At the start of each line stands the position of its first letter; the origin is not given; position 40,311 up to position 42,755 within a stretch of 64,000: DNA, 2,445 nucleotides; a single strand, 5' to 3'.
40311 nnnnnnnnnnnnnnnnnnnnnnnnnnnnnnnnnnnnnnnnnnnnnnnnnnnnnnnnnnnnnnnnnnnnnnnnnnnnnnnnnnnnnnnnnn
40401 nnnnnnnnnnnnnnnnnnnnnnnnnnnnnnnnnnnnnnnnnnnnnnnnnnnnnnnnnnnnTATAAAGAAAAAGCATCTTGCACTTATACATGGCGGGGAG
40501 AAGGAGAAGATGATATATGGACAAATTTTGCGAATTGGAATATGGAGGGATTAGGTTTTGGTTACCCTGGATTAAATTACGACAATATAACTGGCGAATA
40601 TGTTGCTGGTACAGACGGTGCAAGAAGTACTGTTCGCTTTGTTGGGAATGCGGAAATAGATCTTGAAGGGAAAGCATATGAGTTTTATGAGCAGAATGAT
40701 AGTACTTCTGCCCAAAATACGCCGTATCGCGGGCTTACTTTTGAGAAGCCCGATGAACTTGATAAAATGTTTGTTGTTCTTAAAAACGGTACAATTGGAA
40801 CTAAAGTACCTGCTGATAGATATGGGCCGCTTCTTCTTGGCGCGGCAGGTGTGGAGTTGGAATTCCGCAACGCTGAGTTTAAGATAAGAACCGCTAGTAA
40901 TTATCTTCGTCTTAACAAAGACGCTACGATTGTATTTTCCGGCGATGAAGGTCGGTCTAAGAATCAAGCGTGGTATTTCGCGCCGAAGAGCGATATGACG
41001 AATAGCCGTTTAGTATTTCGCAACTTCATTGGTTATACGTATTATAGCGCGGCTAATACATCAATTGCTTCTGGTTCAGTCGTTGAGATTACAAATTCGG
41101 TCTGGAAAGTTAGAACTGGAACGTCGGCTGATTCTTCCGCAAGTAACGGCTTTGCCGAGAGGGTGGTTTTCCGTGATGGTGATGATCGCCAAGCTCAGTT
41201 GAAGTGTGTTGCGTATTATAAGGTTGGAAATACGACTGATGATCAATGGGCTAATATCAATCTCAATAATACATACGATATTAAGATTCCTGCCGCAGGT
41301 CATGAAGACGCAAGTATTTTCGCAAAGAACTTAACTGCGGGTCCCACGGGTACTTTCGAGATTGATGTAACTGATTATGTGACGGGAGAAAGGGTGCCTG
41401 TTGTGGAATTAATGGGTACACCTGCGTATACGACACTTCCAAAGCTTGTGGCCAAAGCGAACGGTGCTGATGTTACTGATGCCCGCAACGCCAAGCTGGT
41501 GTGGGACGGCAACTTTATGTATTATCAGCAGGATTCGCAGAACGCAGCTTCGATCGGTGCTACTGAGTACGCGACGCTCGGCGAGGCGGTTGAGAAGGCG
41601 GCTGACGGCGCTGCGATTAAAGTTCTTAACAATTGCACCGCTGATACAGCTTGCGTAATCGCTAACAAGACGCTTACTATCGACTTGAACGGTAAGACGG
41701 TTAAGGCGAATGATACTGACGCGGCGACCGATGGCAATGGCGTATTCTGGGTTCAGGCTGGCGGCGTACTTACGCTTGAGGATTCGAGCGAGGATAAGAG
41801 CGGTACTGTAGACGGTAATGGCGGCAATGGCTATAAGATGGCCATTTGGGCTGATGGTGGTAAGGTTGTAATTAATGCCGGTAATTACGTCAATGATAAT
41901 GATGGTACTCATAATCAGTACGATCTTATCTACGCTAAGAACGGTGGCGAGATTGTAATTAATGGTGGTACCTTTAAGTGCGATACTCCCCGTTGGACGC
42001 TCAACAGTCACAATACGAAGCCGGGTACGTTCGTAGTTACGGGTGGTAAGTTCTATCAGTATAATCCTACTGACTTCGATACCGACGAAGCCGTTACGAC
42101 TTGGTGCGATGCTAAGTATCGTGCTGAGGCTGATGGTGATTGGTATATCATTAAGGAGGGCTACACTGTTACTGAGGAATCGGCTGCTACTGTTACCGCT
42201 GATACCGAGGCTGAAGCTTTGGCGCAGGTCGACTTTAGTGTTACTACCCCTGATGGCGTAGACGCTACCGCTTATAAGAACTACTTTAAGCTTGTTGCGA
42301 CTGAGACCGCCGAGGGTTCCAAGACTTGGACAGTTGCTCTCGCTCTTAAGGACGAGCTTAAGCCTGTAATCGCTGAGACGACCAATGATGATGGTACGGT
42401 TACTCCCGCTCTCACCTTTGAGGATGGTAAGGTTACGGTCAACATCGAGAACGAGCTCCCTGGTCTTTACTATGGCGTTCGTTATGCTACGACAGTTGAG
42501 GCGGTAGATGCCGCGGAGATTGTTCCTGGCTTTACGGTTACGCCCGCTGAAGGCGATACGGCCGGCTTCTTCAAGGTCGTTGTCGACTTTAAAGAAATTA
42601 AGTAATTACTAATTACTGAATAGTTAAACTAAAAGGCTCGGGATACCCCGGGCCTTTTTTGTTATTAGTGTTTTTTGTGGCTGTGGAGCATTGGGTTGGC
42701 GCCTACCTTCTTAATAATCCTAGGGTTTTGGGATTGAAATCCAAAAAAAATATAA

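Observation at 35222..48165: Locus of three mosaic paralogous giant secreted proteins with a shared signal peptide: a candidate surface-variation system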

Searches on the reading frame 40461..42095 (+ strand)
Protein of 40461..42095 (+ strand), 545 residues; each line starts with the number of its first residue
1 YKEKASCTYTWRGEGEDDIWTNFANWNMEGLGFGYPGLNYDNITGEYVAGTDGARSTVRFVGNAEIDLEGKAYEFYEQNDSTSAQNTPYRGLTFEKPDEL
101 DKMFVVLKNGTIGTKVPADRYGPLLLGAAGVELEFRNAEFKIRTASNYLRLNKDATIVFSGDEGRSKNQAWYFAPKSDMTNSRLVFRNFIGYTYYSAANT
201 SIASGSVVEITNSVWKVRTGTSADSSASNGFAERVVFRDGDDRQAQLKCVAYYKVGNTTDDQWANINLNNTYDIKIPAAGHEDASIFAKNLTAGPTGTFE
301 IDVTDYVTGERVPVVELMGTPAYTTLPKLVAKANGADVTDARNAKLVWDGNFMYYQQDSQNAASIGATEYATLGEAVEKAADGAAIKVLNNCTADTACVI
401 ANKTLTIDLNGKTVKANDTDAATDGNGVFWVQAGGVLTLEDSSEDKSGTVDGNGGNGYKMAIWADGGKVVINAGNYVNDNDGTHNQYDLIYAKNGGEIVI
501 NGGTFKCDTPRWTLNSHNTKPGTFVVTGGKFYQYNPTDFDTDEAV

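Call 57: predict_structure(alignment_id=A4)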
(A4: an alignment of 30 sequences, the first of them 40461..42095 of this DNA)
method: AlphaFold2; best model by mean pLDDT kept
length: 545 residues; sequences in the alignment: 30
mean_pLDDT: 86.1   pTM: 0.83
mean pLDDT of the five models: 86.1, 85.3, 85.0, 84.6, 83.9
residues with pLDDT >= 90: 327; 70-90: 137; 50-70: 67; < 50: 14
segments of 3 or more residues with pLDDT < 50: 1-4, 541-545
pLDDT, mean of each block of 10 residues (from residue 1): 67 88 88 70 51 73 94 75 67 93 95 78 84 94 70 93 77 79 95 82 93 94 86 96 95 77 94 96 97 97 94 97 96 97 96 96 94 94 96 86 97 82 66 97 96 71 95 90 72 95 82 83 93 65 42
secondary structure, 60 per line:
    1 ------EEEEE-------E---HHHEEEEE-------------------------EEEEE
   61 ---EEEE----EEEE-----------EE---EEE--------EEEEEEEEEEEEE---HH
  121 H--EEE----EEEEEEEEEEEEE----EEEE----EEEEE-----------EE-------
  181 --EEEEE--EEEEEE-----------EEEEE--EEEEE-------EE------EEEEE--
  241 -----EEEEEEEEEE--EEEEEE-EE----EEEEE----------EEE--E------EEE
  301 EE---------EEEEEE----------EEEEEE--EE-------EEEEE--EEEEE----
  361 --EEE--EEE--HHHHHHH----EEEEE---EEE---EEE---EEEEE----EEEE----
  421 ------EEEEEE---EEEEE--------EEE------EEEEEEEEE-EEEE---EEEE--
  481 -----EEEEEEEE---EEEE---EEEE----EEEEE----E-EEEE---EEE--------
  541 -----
elements in order: E7-11 E26-30 E56-60 E64-67 E72-75 E92-94 E103-115 E124-126 E131-143 E148-151 E156-160 E183-187 E190-195 E207-211 E214-218 E234-238 E246-255 E258-263 E271-275 E286-288 E298-302 E312-317 E328-333 E345-349 E352-356 E363-365 E368-370 H373-379 E384-388 E392-394 E398-400 E404-408 E413-416 E427-432 E436-440 E449-451 E458-466 E468-471 E475-478 E486-493 E497-500 E504-507 E512-516 E523-526 E530-532

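Call 60: fold_search(model_id=the predicted structure, library=pdb)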
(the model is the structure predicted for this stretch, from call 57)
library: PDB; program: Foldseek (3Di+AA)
matches with E <= 10: 141; with E <= 0.001: 0
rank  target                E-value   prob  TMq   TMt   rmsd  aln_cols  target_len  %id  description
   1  5gkq_A                3.5e-03  0.44  0.16  0.13  24.8       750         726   10  Structure of PL6 family alginate lyase AlyGC mutant-R241A (released 2017-02-08)
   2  4oj6_C                1.2e-02  0.35  0.17  0.14  18.2       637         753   11  Crystal Structure of a Putative Tailspike Protein (TSP1, orf210) from Escherichia coli O157:H7 Bacteriohage CBA120; Se (released 2014-03-26)
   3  7koh_B                1.7e-02  0.13  0.12  0.12  19.2       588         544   11  Crystal structure of antigen 43 from Escherichia coli EDL933 (released 2022-03-09)
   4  4ojl_C                1.8e-02  0.30  0.18  0.15  18.0       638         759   10  Crystal Structure of Putative Tailspike Protein (TSP1, orf210) from Escherichia coli O157:H7 Bacteriohage CBA120 in Co (released 2014-03-26)
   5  7koh_C                1.9e-02  0.14  0.12  0.12  17.5       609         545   11  Crystal structure of antigen 43 from Escherichia coli EDL933 (released 2022-03-09)
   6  6nw9_C                4.6e-02  0.20  0.14  0.12  21.1       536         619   10  CRYSTAL STRUCTURE OF A TAILSPIKE PROTEIN 3 (TSP3, ORF212) FROM ESCHERICHIA COLI O157:H7 BACTERIOPHAGE CBA120 (released 2019-06-05)
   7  7xza_A                5.9e-02  0.09  0.12  0.14  20.7       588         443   11  Mutant (Y242F) of the N-terminal domain of fucoidan lyase FdlA (released 2022-09-28)
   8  4oj5_B                7.7e-02  0.16  0.18  0.14  16.8       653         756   10  Crystal Structure of a Putative Tailspike Protein (TSP1, orf210) from Escherichia coli O157:H7 Bacteriohage CBA120 (released 2014-03-26)
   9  7xz7_A                8.5e-02  0.06  0.10  0.12  20.7       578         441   10  Mutant (D137A) of the N-terminal domain of fucoidan lyase FdlA (released 2022-09-28)
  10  7xzb_A                8.5e-02  0.06  0.10  0.12  21.6       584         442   10  Mutant (Y242A) of the N-terminal domain of fucoidan lyase FdlA (released 2022-09-28)
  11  5gai_0                9.8e-02  0.06  0.09  0.08  25.1       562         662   10  Probabilistic Structural Models of Mature P22 Bacteriophage Portal, Hub, and Tailspike proteins (released 2016-02-17)
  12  7xz9_A                1.0e-01  0.06  0.10  0.12  20.3       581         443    9  Mutant (E236A) of the N-terminal domain of fucoidan lyase FdlA (released 2022-09-28)
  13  4oj5_C                1.2e-01  0.14  0.17  0.14  18.4       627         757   10  Crystal Structure of a Putative Tailspike Protein (TSP1, orf210) from Escherichia coli O157:H7 Bacteriohage CBA120 (released 2014-03-26)
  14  4oj5_A                1.2e-01  0.13  0.17  0.14  17.9       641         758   11  Crystal Structure of a Putative Tailspike Protein (TSP1, orf210) from Escherichia coli O157:H7 Bacteriohage CBA120 (released 2014-03-26)
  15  5w6f_A                1.3e-01  0.12  0.14  0.13  22.2       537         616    9  Crystal structure of Bacteriophage CBA120 tailspike protein 3 (TSP3, orf212) (released 2018-10-24)
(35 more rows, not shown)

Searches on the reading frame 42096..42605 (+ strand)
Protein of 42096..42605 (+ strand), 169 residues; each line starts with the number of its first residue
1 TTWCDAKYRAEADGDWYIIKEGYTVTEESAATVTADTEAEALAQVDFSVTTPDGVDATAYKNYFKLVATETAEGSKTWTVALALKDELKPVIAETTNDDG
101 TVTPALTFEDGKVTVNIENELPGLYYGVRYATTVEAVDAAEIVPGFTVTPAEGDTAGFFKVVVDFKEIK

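Call 62: find_homologous_proteins(query=window:42096-42605:+)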
Query window:42096-42605:+ (169 aa): 8 proteins with E <= 0.001 among 718 candidates.
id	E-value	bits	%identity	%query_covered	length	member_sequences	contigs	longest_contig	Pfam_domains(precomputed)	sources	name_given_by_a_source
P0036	1.5e-70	255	79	95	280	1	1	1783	-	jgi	jgi:hypothetical protein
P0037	2.5e-62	228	82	89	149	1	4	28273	-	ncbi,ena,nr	ncbi:MAG: hypothetical protein J6Q84_01000 [Kiritimatiellae bacterium]|nr:hypothetical protein [Kiri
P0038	1.0e-42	164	87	60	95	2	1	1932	-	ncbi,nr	ncbi:MAG: hypothetical protein J6W10_00665, partial [Kiritimatiellae bacterium]|nr:hypothetical prot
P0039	1.1e-32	132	57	75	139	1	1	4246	-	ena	-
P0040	6.9e-30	122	70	63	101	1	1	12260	-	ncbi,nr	ncbi:MAG: hypothetical protein J6Q84_06040, partial [Kiritimatiellae bacterium]|nr:hypothetical prot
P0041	2.2e-29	121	62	69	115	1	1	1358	-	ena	-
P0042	8.8e-29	119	56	70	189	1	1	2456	-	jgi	jgi:hypothetical protein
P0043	2.1e-23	101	67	50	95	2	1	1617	-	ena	-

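Call 63: find_encoding_contigs(protein=P0037, flank=10000, max_places=2)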
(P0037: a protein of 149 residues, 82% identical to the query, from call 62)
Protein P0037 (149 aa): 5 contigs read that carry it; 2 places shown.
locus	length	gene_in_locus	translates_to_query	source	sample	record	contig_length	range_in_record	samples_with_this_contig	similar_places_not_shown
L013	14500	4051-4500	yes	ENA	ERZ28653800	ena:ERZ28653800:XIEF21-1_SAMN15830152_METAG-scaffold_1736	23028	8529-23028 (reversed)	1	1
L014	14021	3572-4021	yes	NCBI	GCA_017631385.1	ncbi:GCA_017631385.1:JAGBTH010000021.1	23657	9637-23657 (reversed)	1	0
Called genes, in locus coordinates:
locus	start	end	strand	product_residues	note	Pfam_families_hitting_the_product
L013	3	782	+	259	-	?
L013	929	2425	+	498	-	-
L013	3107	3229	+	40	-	-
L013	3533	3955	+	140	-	-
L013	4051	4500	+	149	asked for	-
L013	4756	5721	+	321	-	PF00891:Methyltransf_2, PF13489:Methyltransf_23, PF01209:Ubie_methyltran, PF05175:MTS (weak), PF13847:Methyltransf_31 (weak), PF08241:Methyltransf_11, PF08242:Methyltransf_12, PF13649:Methyltransf_25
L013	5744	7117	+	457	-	PF02878:PGM_PMM_I, PF02879:PGM_PMM_II, PF02880:PGM_PMM_III, PF00408:PGM_PMM_IV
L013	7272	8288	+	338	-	PF00318:Ribosomal_S2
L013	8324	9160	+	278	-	PF00889:EF_TS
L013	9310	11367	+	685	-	PF00133:tRNA-synt_1, PF01406:tRNA-synt_1e (faint), PF01921:tRNA-synt_1f (faint), PF09334:tRNA-synt_1g, PF19303:Anticodon_3, PF01588:tRNA_bind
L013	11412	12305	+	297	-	PF00482:T2SSF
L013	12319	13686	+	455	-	PF16697:Yop-YscD_cpl, PF00498:FHA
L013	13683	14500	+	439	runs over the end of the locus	PF08308:PEGA, PF13620:CarboxypepD_reg (faint), PF08308:PEGA, PF13715:CarbopepD_reg_2 (faint), PF08308:PEGA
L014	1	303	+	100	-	?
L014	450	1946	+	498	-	-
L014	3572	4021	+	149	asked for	-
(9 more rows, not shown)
